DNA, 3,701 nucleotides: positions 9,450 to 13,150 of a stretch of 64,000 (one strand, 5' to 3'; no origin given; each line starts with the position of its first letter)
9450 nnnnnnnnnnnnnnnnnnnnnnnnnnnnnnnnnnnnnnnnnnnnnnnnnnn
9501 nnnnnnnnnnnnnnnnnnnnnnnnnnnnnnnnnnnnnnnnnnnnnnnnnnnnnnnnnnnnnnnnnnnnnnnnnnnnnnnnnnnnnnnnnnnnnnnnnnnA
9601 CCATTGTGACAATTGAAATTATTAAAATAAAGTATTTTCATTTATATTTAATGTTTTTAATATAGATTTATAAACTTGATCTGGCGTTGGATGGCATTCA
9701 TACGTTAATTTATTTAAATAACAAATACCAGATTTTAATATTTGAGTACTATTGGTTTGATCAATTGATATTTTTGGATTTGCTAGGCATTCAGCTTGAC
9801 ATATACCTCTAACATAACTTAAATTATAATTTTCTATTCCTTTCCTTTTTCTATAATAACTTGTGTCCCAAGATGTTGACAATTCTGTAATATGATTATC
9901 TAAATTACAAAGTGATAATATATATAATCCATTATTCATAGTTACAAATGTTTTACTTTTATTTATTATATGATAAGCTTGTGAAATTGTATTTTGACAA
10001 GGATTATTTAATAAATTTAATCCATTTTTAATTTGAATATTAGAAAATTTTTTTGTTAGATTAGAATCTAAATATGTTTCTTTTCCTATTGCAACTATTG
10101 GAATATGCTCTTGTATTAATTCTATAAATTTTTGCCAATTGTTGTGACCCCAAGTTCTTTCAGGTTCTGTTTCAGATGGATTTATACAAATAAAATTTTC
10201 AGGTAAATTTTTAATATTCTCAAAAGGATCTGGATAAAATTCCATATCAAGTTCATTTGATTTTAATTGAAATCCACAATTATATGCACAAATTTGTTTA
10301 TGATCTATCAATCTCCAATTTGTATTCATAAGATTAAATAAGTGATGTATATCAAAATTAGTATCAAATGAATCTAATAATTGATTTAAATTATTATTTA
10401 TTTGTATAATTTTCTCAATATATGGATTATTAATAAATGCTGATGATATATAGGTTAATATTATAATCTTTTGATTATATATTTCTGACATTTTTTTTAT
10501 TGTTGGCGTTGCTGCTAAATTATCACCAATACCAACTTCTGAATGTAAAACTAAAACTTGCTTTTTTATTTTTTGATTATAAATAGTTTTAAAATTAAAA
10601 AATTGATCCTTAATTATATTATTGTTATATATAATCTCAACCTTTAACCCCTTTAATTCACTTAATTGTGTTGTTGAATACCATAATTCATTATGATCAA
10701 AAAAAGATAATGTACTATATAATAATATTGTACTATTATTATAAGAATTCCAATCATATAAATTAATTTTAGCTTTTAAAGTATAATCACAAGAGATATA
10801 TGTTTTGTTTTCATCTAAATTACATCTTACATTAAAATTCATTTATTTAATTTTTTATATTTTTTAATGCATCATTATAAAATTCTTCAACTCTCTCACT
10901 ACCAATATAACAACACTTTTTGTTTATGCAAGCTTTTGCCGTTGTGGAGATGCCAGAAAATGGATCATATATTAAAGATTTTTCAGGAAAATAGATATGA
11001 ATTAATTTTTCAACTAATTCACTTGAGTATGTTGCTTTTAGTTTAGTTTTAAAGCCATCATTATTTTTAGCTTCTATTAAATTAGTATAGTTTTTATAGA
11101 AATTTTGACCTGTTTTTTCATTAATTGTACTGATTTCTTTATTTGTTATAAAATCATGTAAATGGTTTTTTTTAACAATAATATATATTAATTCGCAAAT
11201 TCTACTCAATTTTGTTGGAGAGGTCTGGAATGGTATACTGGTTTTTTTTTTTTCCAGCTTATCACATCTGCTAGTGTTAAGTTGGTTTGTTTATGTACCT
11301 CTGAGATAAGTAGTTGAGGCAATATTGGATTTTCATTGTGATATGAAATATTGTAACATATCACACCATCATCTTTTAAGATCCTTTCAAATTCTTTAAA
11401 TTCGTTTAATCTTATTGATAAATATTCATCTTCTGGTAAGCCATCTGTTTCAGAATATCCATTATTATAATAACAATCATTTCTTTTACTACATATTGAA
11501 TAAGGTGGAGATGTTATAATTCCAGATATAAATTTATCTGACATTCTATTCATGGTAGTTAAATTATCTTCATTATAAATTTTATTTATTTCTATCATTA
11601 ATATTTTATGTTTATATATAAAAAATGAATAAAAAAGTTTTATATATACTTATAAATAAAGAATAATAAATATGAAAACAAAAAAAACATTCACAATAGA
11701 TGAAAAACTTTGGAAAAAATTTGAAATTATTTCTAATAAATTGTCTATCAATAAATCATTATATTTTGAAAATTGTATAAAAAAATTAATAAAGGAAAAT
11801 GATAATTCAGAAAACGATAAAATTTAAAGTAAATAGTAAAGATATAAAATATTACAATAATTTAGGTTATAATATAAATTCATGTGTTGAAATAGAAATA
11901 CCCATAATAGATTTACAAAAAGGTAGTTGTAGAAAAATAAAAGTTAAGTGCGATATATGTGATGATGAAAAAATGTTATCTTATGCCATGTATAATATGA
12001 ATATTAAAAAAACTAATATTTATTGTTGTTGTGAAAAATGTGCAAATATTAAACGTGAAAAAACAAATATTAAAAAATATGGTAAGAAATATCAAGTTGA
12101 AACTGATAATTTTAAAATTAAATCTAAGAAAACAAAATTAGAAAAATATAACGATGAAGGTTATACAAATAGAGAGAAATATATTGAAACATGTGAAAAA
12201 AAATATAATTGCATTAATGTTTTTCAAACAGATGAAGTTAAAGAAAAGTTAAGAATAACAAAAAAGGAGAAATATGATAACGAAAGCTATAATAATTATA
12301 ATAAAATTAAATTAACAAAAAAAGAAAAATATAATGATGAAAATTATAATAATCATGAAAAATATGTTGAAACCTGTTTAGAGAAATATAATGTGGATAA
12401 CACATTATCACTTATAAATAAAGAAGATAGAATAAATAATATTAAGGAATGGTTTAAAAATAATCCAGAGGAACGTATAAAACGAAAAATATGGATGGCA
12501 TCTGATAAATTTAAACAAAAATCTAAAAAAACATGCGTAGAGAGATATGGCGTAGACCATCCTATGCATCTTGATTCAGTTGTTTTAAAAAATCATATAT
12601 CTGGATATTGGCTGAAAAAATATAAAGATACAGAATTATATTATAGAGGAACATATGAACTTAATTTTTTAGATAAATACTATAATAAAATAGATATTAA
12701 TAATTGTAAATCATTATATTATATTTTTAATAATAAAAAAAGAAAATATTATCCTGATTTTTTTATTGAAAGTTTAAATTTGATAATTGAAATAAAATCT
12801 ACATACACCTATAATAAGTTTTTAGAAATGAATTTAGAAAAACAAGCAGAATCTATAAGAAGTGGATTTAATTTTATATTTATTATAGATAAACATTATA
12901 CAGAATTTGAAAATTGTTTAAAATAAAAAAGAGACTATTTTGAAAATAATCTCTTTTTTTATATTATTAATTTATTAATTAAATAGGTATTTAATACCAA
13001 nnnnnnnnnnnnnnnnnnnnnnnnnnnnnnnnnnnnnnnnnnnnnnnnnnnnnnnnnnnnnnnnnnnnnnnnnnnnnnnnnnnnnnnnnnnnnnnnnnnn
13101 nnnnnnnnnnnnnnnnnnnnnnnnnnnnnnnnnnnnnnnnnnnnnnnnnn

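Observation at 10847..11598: DNA methyltransferase split at a 12-nt homopolymer: candidate phase-variable or slippage-dependent gene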

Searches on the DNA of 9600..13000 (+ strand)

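Call 7: search_dna_similar(query=window:9600-13000:+, collection=phages, mode=distant, max_rows=15)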
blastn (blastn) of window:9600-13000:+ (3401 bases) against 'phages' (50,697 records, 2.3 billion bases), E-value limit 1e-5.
Records with a match: 6; places in all: 8; records where one place covers at least 80% of the query: 0.
Best place of each record, by identity: 60-80% 6.
By first word of the organism name: Staphylococcus 4; uncultured 2.
By host as written in the record: Staphylococcus epidermidis F12 4; - 2.
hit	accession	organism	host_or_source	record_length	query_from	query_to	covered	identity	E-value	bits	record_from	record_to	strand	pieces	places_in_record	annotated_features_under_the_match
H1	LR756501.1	uncultured phage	metagenomic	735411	3018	3316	9%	66.5%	3e-7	64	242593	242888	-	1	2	record has no annotation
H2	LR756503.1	uncultured phage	metagenomic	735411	3018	3316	9%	66.5%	3e-7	64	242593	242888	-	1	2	record has no annotation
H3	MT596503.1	Staphylococcus phage vB_SepM_BE06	Staphylococcus epidermidis F12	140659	2631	2765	4%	72.5%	4e-6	61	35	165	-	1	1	hypothetical protein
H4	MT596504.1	Staphylococcus phage vB_SepM_BE07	Staphylococcus epidermidis F12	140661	2631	2765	4%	72.5%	4e-6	61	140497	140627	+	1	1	hypothetical protein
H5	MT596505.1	Staphylococcus phage vB_SepM_BE08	Staphylococcus epidermidis F12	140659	2631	2765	4%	72.5%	4e-6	61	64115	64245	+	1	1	hypothetical protein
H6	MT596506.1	Staphylococcus phage vB_SepM_BE09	Staphylococcus epidermidis F12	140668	2631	2765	4%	72.5%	4e-6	61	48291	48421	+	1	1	hypothetical protein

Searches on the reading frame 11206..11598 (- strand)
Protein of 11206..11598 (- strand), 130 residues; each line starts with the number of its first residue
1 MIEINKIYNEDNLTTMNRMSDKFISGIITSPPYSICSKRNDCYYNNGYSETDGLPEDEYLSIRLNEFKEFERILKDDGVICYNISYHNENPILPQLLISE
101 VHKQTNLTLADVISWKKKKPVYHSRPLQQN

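Call 6: search_protein_families(library=pfam, proteins=[window:11206-11598:-], max_evalue=0.01)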
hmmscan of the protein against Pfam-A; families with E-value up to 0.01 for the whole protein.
window:11206-11598:- (130 aa): 1 family
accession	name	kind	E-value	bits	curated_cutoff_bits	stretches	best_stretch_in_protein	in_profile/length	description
PF01555.25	N6_N4_Mtase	-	1.4e-10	42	26.7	1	25-125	2-90/221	DNA methylase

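Call 29: find_encoding_contigs(protein=window:11209-11598:-, flank=3000, max_places=6)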
Protein seq(130 aa) (130 aa): no gene with exactly this product is on record in the collection.

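Call 33: find_homologous_proteins(query=window:11209-11598:-, max_evalue=1e-20)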
Query seq(130 aa) (130 aa): 81 proteins with E <= 1e-20 among 91 candidates.
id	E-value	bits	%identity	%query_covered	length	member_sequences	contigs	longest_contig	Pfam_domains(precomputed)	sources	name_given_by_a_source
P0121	7.0e-82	290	99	100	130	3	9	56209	PF01555.25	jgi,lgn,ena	jgi:DNA modification methylase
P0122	1.7e-60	221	75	100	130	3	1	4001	PF01555.25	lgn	-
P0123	7.1e-60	219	74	99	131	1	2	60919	PF01555.25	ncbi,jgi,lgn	jgi:hypothetical protein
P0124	1.1e-59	218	81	91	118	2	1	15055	PF01555.25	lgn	-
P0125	2.1e-58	214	72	99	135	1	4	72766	PF01555.25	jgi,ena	jgi:DNA modification methylase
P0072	7.1e-58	213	77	98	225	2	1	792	PF01555.25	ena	-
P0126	1.6e-56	208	80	92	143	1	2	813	PF01555.25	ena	-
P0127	2.6e-56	207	81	88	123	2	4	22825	PF01555.25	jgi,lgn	-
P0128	2.2e-55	204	72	98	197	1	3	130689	PF01555.25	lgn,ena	-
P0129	7.3e-55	203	84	85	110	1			PF01555.25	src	-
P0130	1.9e-53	198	68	95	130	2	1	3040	PF01555.25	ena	-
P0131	7.8e-53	196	67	96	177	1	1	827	PF01555.25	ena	-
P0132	1.6e-52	195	67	96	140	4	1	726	PF01555.25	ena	-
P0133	1.6e-52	195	75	91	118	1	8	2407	PF01555.25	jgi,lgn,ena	-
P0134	2.1e-52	195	71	92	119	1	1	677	PF01555.25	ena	-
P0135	2.8e-51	191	66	99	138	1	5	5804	PF01555.25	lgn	-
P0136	7.2e-51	190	69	98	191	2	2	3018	PF01555.25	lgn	-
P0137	2.2e-50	188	65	95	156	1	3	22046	PF01555.25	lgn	-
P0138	5.1e-50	187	64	96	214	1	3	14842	PF01555.25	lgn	-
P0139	5.1e-49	184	68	90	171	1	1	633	PF01555.25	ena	-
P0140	1.0e-48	183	86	75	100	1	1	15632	PF01555.25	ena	-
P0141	2.8e-48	181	63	97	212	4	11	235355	PF01555.25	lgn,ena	-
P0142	3.0e-48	181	62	96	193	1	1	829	PF01555.25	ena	-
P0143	3.2e-48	181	63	98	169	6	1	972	PF01555.25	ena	-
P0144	3.7e-48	181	62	98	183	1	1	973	PF01555.25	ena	-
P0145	1.5e-47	179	60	96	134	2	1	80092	PF01555.25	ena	-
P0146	1.7e-47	179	60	96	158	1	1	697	PF01555.25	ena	-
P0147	2.0e-47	179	64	91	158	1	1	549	PF01555.25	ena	-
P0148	2.6e-47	178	60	96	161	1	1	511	PF01555.25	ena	-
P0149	5.4e-47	177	64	97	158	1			PF01555.25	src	-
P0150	8.2e-47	177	62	100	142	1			PF01555.25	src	-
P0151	1.4e-46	176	66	96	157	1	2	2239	PF01555.25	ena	-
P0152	2.4e-45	172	67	89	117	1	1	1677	PF01555.25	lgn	-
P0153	2.8e-45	172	63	92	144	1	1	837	PF01555.25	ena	-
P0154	3.3e-45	172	61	95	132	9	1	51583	PF01555.25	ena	-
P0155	3.7e-45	171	61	98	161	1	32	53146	PF01555.25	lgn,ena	-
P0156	1.2e-44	170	67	88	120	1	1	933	PF01555.25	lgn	-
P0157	1.6e-44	169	63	95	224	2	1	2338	PF01555.25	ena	-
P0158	5.9e-44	168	63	95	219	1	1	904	PF01555.25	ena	-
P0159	2.7e-43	165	67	85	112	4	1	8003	PF01555.25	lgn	-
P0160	3.2e-43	165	65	87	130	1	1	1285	PF01555.25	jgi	-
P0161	4.0e-43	165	60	95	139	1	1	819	PF01555.25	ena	-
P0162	8.5e-43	164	60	96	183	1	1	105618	PF01555.25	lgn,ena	-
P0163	1.1e-42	163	61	89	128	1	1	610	PF01555.25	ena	-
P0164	1.4e-42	163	65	87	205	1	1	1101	PF01555.25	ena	-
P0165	3.8e-42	162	65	88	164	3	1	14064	PF01555.25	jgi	jgi:DNA modification methylase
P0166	6.4e-42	161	67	87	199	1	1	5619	PF01555.25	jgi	jgi:DNA modification methylase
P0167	2.7e-41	159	67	85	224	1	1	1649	PF01555.25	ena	-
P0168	3.0e-40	156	69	75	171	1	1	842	PF02586.20,PF01555.25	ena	-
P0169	7.3e-40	154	68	78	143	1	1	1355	PF01555.25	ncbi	-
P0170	2.3e-38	149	60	82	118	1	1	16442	PF01555.25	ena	-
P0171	3.0e-38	149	62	85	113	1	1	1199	PF01555.25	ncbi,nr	ncbi:MAG: hypothetical protein L0Y61_08465, partial [Epsilonproteobacteria bacterium]|nr:hypothetica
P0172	5.5e-38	148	62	83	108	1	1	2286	PF01555.25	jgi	-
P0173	4.6e-37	145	68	76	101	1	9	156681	PF01555.25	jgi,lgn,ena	-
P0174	6.8e-37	145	58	89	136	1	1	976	PF01555.25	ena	-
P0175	1.6e-36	143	72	73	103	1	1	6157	PF01555.25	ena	-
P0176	4.3e-36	142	64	76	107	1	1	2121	PF01555.25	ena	-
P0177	1.3e-35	141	69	72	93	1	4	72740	PF01555.25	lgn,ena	-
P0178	1.3e-35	140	69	76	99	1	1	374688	PF01555.25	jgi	jgi:DNA modification methylase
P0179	1.6e-35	140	76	65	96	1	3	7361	PF01555.25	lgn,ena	-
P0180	2.7e-35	140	63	76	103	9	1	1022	PF01555.25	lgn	-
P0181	5.6e-35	138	55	90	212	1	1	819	PF01555.25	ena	-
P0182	1.2e-33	134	74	65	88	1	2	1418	PF01555.25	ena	-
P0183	2.3e-31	127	67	68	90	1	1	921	PF01555.25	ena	-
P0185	1.9e-28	117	65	64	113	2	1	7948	PF01555.25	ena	-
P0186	6.3e-28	116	67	65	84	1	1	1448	PF01555.25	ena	-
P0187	7.9e-28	115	65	65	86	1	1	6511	PF01555.25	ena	-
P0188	3.2e-27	113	65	62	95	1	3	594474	PF01555.25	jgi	jgi:DNA modification methylase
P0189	2.4e-26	111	62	63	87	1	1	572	PF01555.25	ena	-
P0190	3.3e-26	110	54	72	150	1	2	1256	PF01555.25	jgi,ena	-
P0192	1.8e-25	108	74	54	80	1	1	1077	PF01555.25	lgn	-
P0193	2.2e-25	107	62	60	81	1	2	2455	PF01555.25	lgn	-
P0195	1.5e-24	105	73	54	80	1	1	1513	PF01555.25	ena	-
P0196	3.3e-24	104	57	68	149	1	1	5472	PF01555.25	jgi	-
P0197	1.4e-22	98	51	73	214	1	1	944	PF01555.25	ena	-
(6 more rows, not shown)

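Call 42: find_encoding_contigs(protein=P0125, flank=2500, max_places=4)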
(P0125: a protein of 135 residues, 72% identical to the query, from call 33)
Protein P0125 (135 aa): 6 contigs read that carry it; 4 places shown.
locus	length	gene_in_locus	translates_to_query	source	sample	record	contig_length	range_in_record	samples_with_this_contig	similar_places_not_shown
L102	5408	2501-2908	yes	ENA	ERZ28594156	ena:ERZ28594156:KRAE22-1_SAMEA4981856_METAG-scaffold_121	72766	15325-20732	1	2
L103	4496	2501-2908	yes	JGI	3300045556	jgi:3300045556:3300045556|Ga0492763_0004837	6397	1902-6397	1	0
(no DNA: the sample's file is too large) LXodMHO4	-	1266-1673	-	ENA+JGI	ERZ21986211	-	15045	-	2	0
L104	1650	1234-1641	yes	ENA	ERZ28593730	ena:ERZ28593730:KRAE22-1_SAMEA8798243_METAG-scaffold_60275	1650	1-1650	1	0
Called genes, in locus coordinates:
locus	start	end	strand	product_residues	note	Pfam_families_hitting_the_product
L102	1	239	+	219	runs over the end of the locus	PF00574:CLP_protease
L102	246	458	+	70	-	-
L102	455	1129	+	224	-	-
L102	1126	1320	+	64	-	-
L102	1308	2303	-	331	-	PF24308:DUF7487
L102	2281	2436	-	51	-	-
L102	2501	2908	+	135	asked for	PF01555:N6_N4_Mtase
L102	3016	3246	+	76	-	PF01555:N6_N4_Mtase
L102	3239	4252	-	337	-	PF24146:K1-lyase_C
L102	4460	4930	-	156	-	-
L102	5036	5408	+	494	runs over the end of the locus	PF00270:DEAD, PF04851:ResIII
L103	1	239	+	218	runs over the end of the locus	PF00574:CLP_protease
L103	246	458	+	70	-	-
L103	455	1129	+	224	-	-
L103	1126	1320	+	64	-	-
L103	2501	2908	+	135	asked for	PF01555:N6_N4_Mtase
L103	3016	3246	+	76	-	PF01555:N6_N4_Mtase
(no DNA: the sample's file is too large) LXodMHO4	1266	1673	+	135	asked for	PF01555:N6_N4_Mtase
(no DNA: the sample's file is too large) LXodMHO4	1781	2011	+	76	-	PF01555:N6_N4_Mtase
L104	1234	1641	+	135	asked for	PF01555:N6_N4_Mtase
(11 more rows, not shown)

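Call 43: find_encoding_contigs(protein=P0133, flank=2500, max_places=8)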
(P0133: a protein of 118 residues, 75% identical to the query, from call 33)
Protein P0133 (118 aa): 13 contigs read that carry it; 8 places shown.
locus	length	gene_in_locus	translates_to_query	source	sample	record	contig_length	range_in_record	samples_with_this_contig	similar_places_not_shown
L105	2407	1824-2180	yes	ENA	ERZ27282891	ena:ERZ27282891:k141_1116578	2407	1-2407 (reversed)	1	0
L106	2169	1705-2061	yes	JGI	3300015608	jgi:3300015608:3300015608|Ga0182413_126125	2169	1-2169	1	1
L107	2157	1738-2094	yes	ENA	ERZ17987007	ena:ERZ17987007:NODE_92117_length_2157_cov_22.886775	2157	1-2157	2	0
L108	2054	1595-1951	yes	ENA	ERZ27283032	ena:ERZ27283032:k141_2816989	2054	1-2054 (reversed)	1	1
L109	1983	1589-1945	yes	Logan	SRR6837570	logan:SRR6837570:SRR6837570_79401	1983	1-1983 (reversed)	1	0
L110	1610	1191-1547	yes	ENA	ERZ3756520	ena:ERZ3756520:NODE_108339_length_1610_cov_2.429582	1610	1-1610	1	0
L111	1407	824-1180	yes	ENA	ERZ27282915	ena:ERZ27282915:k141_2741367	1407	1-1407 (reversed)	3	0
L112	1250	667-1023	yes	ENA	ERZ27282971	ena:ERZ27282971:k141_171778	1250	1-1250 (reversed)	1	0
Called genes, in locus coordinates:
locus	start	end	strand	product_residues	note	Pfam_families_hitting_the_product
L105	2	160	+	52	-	?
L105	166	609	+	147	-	-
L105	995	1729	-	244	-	PF24308:DUF7487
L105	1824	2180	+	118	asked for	PF01555:N6_N4_Mtase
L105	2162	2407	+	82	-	?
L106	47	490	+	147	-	-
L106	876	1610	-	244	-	PF24308:DUF7487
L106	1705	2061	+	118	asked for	PF01555:N6_N4_Mtase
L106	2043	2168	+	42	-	?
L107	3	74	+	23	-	?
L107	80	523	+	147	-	-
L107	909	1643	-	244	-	PF24308:DUF7487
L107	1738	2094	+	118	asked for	PF01555:N6_N4_Mtase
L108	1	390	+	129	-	?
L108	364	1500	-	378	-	PF24308:DUF7487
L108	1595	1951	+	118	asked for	PF01555:N6_N4_Mtase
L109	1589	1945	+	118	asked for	PF01555:N6_N4_Mtase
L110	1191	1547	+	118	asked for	PF01555:N6_N4_Mtase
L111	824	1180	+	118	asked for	PF01555:N6_N4_Mtase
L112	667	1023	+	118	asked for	PF01555:N6_N4_Mtase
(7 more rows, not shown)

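Call 46: find_encoding_contigs(protein=P0124, flank=2500, max_places=3)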
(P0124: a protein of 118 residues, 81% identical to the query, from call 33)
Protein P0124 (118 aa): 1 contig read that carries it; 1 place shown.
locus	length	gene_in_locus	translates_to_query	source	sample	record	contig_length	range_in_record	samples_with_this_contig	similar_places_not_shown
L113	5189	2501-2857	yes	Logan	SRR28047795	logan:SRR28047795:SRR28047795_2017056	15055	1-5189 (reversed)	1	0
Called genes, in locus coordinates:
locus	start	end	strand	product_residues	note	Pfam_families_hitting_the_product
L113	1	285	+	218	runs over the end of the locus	PF00574:CLP_protease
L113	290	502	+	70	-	-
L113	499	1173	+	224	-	-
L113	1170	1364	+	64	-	-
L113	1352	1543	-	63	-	PF24308:DUF7487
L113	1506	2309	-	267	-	PF24308:DUF7487 (weak)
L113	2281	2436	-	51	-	-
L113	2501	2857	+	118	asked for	PF01555:N6_N4_Mtase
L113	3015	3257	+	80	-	PF01555:N6_N4_Mtase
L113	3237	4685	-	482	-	-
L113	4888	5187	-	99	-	?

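Call 47: find_encoding_contigs(protein=P0135, flank=2500, max_places=5)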
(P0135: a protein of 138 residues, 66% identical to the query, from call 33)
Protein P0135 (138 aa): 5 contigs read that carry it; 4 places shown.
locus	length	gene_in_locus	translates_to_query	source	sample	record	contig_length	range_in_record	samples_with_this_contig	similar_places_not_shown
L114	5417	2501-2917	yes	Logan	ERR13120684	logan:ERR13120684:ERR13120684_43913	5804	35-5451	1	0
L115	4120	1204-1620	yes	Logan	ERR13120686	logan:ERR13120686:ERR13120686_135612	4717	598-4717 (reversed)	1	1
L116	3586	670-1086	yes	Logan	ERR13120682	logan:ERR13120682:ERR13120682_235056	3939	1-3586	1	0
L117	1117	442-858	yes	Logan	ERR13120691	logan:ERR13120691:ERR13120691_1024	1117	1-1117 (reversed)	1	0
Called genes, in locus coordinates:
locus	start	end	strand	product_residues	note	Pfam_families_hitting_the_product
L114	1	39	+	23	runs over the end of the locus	?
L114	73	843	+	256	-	-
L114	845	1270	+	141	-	-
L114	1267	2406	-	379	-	PF24308:DUF7487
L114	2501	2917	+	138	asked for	PF01555:N6_N4_Mtase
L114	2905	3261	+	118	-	PF01555:N6_N4_Mtase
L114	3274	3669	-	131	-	-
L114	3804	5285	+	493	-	PF00270:DEAD, PF04851:ResIII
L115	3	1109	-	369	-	?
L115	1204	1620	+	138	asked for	PF01555:N6_N4_Mtase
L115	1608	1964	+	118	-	PF01555:N6_N4_Mtase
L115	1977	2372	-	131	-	-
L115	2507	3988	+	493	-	PF00270:DEAD, PF04851:ResIII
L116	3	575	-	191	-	?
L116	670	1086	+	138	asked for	PF01555:N6_N4_Mtase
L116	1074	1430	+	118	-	PF01555:N6_N4_Mtase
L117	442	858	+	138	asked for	PF01555:N6_N4_Mtase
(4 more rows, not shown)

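Call 48: find_encoding_contigs(protein=P0122, flank=2500, max_places=3)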
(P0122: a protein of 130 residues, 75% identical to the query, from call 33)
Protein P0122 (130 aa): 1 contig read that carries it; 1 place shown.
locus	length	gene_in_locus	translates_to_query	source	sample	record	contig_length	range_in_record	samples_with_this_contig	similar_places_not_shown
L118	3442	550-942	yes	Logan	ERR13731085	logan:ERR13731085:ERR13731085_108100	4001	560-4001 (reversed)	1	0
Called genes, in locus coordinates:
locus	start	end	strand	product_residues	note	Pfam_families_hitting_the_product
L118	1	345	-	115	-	?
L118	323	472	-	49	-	-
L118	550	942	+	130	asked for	PF01555:N6_N4_Mtase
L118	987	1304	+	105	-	PF01555:N6_N4_Mtase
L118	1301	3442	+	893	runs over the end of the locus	PF13578:Methyltransf_24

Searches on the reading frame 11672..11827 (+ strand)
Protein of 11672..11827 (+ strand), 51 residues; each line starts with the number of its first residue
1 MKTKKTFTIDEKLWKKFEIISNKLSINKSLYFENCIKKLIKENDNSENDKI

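Call 6: search_protein_families(library=pfam, proteins=[window:11672-11827:+], max_evalue=0.01)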
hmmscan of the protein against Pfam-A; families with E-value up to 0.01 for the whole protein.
window:11672-11827:+ (51 aa): 1 family
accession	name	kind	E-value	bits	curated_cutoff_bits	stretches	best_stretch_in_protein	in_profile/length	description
PF12651.13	RHH_3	-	9.9e-06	25.9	21.6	1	1-42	1-42/44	Ribbon-helix-helix domain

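Call 69: search_protein_families(library=ncbifam, proteins=[window:11672-11827:+], max_evalue=0.01)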
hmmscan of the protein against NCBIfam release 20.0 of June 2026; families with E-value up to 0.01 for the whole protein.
window:11672-11827:+ (51 aa): 0 families

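Call 75: search_protein_families(library=padloc, proteins=[window:11672-11827:+], max_evalue=0.01)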
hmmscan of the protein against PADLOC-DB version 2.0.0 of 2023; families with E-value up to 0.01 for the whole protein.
window:11672-11827:+ (51 aa): 0 families

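Call 76: search_protein_families(library=phrogs, proteins=[window:11672-11827:+], max_evalue=0.001)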
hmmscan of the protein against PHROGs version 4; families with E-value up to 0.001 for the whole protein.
window:11672-11827:+ (51 aa): 1 family
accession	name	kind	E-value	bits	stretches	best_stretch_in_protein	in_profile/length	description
phrog_3180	-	transcription regulation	2e-05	25.5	1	1-45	4-48/50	Arc-like repressor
